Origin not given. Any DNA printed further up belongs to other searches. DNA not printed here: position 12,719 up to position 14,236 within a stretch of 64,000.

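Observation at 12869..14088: CRP-family regulator built on an adenylate-cyclase-like N-terminus, with its own CRP box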

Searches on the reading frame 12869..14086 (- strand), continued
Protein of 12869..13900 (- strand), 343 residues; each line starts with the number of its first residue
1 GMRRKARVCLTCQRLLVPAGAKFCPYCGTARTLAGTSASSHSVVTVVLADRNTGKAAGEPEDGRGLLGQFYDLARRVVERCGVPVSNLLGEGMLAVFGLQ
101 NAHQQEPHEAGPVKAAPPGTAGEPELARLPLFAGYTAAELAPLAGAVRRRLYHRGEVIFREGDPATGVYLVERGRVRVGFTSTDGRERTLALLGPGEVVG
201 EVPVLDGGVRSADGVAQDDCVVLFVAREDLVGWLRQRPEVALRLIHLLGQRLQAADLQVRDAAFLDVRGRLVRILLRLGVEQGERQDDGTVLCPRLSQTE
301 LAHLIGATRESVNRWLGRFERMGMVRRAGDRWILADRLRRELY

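Call 14: find_encoding_contigs(protein=P0004, flank=5000, max_places=3)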
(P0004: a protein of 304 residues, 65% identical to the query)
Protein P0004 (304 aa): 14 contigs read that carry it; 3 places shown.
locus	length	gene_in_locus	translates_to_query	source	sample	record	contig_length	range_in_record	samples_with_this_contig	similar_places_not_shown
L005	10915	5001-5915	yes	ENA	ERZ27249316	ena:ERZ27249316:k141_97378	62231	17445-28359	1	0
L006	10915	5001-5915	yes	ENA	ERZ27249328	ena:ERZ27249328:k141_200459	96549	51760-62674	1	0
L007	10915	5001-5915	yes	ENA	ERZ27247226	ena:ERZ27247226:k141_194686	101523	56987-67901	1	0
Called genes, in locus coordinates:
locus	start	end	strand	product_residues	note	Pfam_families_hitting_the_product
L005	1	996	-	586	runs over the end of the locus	PF01979:Amidohydro_1, PF07969:Amidohydro_3 (weak), PF13382:Adenine_deam_C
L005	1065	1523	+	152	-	PF00293:NUDIX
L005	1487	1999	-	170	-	PF05163:DinB, PF04978:MST, PF12867:DinB_2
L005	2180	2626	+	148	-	-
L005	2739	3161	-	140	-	PF07366:SnoaL, PF07858:LEH, PF13474:SnoaL_3 (weak), PF14534:DUF4440 (weak), PF12680:SnoaL_2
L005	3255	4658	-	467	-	PF01565:FAD_binding_4, PF08031:BBE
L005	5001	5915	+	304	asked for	PF00027:cNMP_binding, PF13545:HTH_Crp_2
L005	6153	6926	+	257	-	PF01073:3Beta_HSD, PF01370:Epimerase, PF04321:RmlD_sub_bind, PF07993:NAD_binding_4, PF16363:GDP_Man_Dehyd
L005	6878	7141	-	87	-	PF00392:GntR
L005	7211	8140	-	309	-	PF00753:Lactamase_B, PF12706:Lactamase_B_2 (weak)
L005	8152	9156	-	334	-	PF00753:Lactamase_B, PF23023:Anti-Pycsar_Apyc1 (weak), PF12706:Lactamase_B_2 (faint), PF21221:B_lactamase-like_C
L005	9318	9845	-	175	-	-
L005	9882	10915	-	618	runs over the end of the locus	PF13520:AA_permease_2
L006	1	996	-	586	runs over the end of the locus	PF01979:Amidohydro_1, PF07969:Amidohydro_3 (weak), PF13382:Adenine_deam_C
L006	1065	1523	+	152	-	PF00293:NUDIX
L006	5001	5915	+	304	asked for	PF00027:cNMP_binding, PF13545:HTH_Crp_2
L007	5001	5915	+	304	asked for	PF00027:cNMP_binding, PF13545:HTH_Crp_2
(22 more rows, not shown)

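Call 23: search_protein_families(library=pfam, proteins=[L001:158-418:-, L002:4355-4642:-], max_evalue=0.01)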
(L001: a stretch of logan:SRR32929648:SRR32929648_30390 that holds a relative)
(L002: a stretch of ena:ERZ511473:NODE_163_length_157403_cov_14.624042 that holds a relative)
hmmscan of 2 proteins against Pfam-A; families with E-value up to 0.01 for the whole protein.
L001:158-418:- (86 aa): 0 families

L002:4355-4642:- (95 aa): 0 families

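Call 41: predict_structure(alignment_id=A6)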
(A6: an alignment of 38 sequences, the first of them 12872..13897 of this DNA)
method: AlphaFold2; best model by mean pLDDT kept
length: 342 residues; sequences in the alignment: 38
mean_pLDDT: 78.3   pTM: 0.67
mean pLDDT of the five models: 78.3, 76.4, 75.2, 74.0, 73.0
residues with pLDDT >= 90: 158; 70-90: 71; 50-70: 69; < 50: 44
segments of 3 or more residues with pLDDT < 50: 1-11, 96-119
pLDDT, mean of each block of 10 residues (from residue 1): 37 58 60 65 56 50 65 70 55 49 35 40 78 90 93 97 95 94 89 92 90 96 95 90 88 87 93 94 92 93 94 97 94 92 80
secondary structure, 60 per line:
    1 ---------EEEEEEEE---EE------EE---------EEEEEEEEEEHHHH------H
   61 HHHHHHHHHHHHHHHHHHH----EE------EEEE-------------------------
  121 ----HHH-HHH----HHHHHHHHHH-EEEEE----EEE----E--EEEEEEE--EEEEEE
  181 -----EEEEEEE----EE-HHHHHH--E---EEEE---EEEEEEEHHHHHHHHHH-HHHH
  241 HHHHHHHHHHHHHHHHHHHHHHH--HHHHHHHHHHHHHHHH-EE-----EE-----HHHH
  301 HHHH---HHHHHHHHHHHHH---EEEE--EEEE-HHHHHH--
elements in order: E10-17 E40-49 H50-53 H60-79 E92-95 H136-145 E147-151 E156-158 E166-172 E175-180 E186-192 H200-205 E212-215 E219-225 H226-235 H237-263 H266-281 H297-304 H308-320 E324-327 E330-333 H335-340
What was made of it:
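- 13526..13561 (-): Pro/Gly/Ala-rich junction linker (aa ~113-124) that spans the deletion joint. AF2 pLDDT is below 50 (call 41).
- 13193..13450 (-): cNMP-binding beta-barrel (aa 150-235) with the phosphate-binding cassette G199-E200 ... R209-S210-A211. AF2 pLDDT above 90 (call 41).
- On CRP/FNR family, CRP-type branch: AF2 pLDDT above 90 for aa ~130-340 (call 41).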

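Call 43: find_encoding_contigs(protein=P0005, flank=5000, max_places=2)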
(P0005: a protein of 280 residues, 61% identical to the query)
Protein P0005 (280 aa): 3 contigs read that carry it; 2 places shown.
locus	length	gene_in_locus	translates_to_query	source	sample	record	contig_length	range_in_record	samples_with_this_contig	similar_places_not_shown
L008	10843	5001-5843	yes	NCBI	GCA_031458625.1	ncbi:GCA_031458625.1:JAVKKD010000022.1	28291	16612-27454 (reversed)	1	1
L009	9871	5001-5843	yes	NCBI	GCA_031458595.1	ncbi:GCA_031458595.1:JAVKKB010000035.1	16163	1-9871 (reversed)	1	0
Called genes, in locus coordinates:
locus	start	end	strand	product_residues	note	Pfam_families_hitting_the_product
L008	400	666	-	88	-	-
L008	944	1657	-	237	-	PF09948:PpoB2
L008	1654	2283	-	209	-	PF07040:DUF1326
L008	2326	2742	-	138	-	PF14534:DUF4440 (weak), PF07366:SnoaL (weak), PF12680:SnoaL_2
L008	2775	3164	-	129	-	PF13577:SnoaL_4 (weak), PF13474:SnoaL_3 (weak), PF14534:DUF4440, PF12680:SnoaL_2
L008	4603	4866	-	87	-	-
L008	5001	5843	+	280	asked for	PF00027:cNMP_binding, PF13545:HTH_Crp_2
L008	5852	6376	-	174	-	PF19502:DUF6036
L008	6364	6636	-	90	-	-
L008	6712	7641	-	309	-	PF00753:Lactamase_B, PF12706:Lactamase_B_2 (weak)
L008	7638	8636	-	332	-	PF00753:Lactamase_B, PF12706:Lactamase_B_2 (weak), PF21221:B_lactamase-like_C (weak)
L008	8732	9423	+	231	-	PF03483:B3_4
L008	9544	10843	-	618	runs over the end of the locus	PF13520:AA_permease_2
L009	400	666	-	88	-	-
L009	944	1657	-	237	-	PF09948:PpoB2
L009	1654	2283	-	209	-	PF07040:DUF1326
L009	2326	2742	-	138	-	PF14534:DUF4440 (weak), PF07366:SnoaL (weak), PF12680:SnoaL_2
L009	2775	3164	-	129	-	PF13577:SnoaL_4 (weak), PF13474:SnoaL_3 (weak), PF14534:DUF4440, PF12680:SnoaL_2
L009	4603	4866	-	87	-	-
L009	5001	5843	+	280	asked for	PF00027:cNMP_binding, PF13545:HTH_Crp_2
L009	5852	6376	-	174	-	PF19502:DUF6036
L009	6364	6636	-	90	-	-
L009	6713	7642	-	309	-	PF00753:Lactamase_B, PF12706:Lactamase_B_2 (weak)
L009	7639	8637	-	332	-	PF00753:Lactamase_B, PF12706:Lactamase_B_2 (weak), PF21221:B_lactamase-like_C (weak)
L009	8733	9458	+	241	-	PF03483:B3_4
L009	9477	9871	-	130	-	?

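Call 44: find_encoding_contigs(protein=P0006, flank=5000, max_places=2)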
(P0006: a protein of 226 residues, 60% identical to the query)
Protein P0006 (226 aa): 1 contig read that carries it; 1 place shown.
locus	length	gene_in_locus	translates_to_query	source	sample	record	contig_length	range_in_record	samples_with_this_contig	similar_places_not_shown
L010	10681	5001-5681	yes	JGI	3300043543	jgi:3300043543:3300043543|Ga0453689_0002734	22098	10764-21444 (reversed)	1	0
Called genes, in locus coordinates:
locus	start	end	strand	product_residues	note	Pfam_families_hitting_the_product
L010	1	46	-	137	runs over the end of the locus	PF07040:DUF1326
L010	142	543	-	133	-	PF07366:SnoaL, PF07858:LEH (weak), PF12680:SnoaL_2, PF14534:DUF4440 (weak)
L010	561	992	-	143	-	PF13577:SnoaL_4 (weak), PF14534:DUF4440, PF12680:SnoaL_2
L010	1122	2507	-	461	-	PF01565:FAD_binding_4, PF08031:BBE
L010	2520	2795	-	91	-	-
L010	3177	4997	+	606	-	PF00211:Guanylate_cyc, PF13191:AAA_16, PF13401:AAA_22 (weak)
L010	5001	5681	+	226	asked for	PF00027:cNMP_binding, PF13545:HTH_Crp_2, PF00325:Crp (faint)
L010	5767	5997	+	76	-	-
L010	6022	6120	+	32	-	-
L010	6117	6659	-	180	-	PF19502:DUF6036 (weak)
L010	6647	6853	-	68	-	-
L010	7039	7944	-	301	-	PF00753:Lactamase_B, PF12706:Lactamase_B_2 (weak)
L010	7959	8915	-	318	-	PF00753:Lactamase_B, PF23023:Anti-Pycsar_Apyc1 (faint), PF12706:Lactamase_B_2 (weak), PF21221:B_lactamase-like_C (faint)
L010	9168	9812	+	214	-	PF03483:B3_4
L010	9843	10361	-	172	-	-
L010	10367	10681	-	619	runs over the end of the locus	PF13520:AA_permease_2, PF02705:K_trans (weak)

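Call 45: find_encoding_contigs(protein=P0009, flank=5000, max_places=2)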
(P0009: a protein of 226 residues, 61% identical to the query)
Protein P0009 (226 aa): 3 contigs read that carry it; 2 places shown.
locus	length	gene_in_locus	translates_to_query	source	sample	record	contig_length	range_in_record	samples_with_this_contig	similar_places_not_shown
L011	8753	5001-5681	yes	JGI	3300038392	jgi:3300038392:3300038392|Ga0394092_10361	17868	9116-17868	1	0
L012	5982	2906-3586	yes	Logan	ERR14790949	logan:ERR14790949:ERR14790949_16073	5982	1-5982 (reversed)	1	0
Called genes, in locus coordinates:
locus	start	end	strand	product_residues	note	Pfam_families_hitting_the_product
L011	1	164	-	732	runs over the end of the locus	PF06808:DctM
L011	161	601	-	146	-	PF08905:DUF1850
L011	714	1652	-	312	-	PF16868:NMT1_3, PF12974:Phosphonate-bd (weak), PF09084:NMT1, PF13379:NMT1_2 (faint)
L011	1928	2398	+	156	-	-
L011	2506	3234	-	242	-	PF09948:PpoB2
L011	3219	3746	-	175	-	PF07040:DUF1326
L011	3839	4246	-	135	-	PF07366:SnoaL, PF07858:LEH (weak), PF14534:DUF4440, PF12680:SnoaL_2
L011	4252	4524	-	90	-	-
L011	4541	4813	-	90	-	-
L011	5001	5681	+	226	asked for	PF00325:Crp (faint), PF00027:cNMP_binding, PF13545:HTH_Crp_2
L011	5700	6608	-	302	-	PF00753:Lactamase_B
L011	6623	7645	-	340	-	PF00753:Lactamase_B, PF23023:Anti-Pycsar_Apyc1 (weak), PF12706:Lactamase_B_2 (weak)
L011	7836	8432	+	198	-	PF03483:B3_4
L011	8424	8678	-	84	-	-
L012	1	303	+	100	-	?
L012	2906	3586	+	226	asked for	PF00325:Crp (faint), PF00027:cNMP_binding, PF13545:HTH_Crp_2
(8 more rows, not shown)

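Call 52: search_protein_families(library=pfam, proteins=[L010:3033-4997:+], max_evalue=0.01)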
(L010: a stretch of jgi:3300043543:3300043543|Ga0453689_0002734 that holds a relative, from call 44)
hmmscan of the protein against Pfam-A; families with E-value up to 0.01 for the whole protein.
L010:3033-4997:+ (654 aa): 6 families
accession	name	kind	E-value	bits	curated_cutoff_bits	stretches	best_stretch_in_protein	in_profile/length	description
PF13191.12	AAA_16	-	2.2e-25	90.5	32.6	1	233-421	1-166/167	AAA ATPase domain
PF00211.25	Guanylate_cyc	-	3.2e-16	59.9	21.9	1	40-208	7-173/183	Adenylate and Guanylate cyclase catalytic domain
PF13401.12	AAA_22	-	1.9e-06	28.7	27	1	259-412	7-109/130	AAA domain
PF13240.11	Zn_Ribbon_1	-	7.4e-06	26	25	1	2-22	2-22/23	zinc-ribbon domain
PF01261.30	AP_endonuc_2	-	0.00022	21.4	31.1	1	343-423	76-156/249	Xylose isomerase-like TIM barrel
PF12773.13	DZR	-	0.0022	18.6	27.3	1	2-20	27-45/45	Double zinc ribbon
